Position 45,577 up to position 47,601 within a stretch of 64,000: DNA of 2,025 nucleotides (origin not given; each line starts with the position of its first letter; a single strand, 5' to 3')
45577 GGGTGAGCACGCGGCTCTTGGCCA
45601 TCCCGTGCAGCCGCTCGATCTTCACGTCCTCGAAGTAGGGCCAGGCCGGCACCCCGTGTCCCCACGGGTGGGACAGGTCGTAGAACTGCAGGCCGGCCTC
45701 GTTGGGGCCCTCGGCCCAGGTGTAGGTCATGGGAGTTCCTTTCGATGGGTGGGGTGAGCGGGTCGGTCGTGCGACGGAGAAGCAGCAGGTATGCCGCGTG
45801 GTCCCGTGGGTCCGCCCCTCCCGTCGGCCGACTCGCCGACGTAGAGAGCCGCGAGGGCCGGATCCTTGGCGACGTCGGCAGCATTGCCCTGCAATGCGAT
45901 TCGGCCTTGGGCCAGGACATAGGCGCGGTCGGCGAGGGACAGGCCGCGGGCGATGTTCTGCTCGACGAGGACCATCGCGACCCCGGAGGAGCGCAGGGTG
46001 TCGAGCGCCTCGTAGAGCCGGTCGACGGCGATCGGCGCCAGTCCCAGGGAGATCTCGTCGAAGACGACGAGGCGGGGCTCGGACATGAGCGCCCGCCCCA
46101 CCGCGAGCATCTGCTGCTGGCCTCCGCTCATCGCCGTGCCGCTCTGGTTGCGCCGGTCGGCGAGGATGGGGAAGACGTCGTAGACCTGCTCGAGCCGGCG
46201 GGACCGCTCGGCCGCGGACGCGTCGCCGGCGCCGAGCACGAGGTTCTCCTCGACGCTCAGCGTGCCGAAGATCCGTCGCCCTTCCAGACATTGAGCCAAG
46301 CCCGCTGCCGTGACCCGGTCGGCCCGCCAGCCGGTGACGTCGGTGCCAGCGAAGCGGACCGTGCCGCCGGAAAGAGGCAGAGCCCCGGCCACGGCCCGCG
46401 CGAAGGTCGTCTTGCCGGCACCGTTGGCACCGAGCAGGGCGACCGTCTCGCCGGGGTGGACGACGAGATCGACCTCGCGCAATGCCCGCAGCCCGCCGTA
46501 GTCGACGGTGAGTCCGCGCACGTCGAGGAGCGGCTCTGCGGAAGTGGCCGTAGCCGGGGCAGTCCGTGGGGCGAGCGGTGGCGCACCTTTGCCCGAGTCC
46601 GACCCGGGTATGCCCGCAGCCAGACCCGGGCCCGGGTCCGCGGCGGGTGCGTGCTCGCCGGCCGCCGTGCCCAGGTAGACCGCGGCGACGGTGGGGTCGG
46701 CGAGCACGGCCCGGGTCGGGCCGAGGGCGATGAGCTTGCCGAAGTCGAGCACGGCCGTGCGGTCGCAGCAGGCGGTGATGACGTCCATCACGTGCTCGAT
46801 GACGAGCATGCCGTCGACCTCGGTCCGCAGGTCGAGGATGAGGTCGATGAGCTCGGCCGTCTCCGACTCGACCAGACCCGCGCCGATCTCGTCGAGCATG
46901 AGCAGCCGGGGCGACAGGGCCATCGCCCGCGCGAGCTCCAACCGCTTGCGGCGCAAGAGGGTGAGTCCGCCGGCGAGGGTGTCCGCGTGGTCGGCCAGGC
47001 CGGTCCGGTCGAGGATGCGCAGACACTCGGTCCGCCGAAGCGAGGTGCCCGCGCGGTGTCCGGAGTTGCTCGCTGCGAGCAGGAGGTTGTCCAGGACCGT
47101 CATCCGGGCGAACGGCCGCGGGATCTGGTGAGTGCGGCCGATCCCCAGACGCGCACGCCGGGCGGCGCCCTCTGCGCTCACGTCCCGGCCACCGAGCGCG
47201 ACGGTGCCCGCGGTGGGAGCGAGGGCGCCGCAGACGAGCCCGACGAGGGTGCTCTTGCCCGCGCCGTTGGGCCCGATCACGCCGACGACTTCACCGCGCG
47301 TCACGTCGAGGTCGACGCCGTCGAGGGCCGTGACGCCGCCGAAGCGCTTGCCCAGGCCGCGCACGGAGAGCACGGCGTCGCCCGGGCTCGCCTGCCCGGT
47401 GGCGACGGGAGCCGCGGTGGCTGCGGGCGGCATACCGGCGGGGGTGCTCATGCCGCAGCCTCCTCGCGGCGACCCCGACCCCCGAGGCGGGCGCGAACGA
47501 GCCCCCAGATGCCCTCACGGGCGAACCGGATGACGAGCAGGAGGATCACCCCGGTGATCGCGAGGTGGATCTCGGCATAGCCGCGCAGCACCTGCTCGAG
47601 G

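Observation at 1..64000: Hyper-abundant asymmetric octamer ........: about 1 per kb, about 30-fold over expectation, in every reading frame and in intergenic DNA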

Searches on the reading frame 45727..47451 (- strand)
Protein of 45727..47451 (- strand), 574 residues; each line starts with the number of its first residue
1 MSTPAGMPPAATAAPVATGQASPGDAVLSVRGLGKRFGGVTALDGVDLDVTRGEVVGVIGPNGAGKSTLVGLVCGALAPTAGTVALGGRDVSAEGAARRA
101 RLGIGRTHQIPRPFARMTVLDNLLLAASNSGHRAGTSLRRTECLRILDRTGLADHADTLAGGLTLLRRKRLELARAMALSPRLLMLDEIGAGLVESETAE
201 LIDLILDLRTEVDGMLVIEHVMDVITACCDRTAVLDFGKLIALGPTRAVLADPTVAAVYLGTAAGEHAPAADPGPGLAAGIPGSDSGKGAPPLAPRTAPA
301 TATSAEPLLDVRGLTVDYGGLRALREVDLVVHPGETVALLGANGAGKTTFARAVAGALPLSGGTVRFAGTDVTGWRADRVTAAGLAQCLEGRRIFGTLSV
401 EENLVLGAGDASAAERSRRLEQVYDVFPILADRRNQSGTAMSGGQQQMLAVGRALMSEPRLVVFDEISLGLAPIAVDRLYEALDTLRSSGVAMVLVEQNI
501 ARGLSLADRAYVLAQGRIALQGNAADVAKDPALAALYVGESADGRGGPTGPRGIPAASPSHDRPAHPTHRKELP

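Call 7: search_protein_families(library=pfam, proteins=[window:45727-47451:-])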
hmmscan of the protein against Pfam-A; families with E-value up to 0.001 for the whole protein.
window:45727-47451:- (574 aa): 11 families
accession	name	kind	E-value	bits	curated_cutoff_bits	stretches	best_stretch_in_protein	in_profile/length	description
PF00005.33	ABC_tran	-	1.2e-49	168.9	25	2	43-188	1-134/137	ABC transporter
PF13304.12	AAA_21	-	1.3e-09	39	27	0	439-485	236-285/304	AAA domain, putative AbiEii toxin, Type IV TA system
PF13191.12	AAA_16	-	5e-08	34.1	32.6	0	52-217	23-166/167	AAA ATPase domain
PF13555.12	AAA_29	-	6.7e-07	29.4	27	0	44-70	13-39/61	P-loop containing region of AAA domain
PF02463.25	SMC_N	-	8.2e-07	29.1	40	0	54-70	25-41/220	RecF/RecN/SMC N terminal domain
PF13476.12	AAA_23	-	1.3e-06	29.6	27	0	54-77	20-43/201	AAA domain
PF00004.35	AAA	-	1.6e-05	25.8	21.2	0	338-373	2-35/131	ATPase family associated with various cellular activities (AAA)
PF13671.12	AAA_33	-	0.00023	21.9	27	0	338-359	3-24/143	AAA domain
PF02367.23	TsaE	-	0.00026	21.4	26.6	0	330-360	17-47/128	Threonylcarbamoyl adenosine biosynthesis protein TsaE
PF05729.18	NACHT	-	0.00064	20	26.7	0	336-357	2-23/167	NACHT domain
PF12399.14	BCA_ABC_TP_C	-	0.0007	19.6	25.5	0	239-264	1-26/27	Branched-chain amino acid ATP-binding cassette transporter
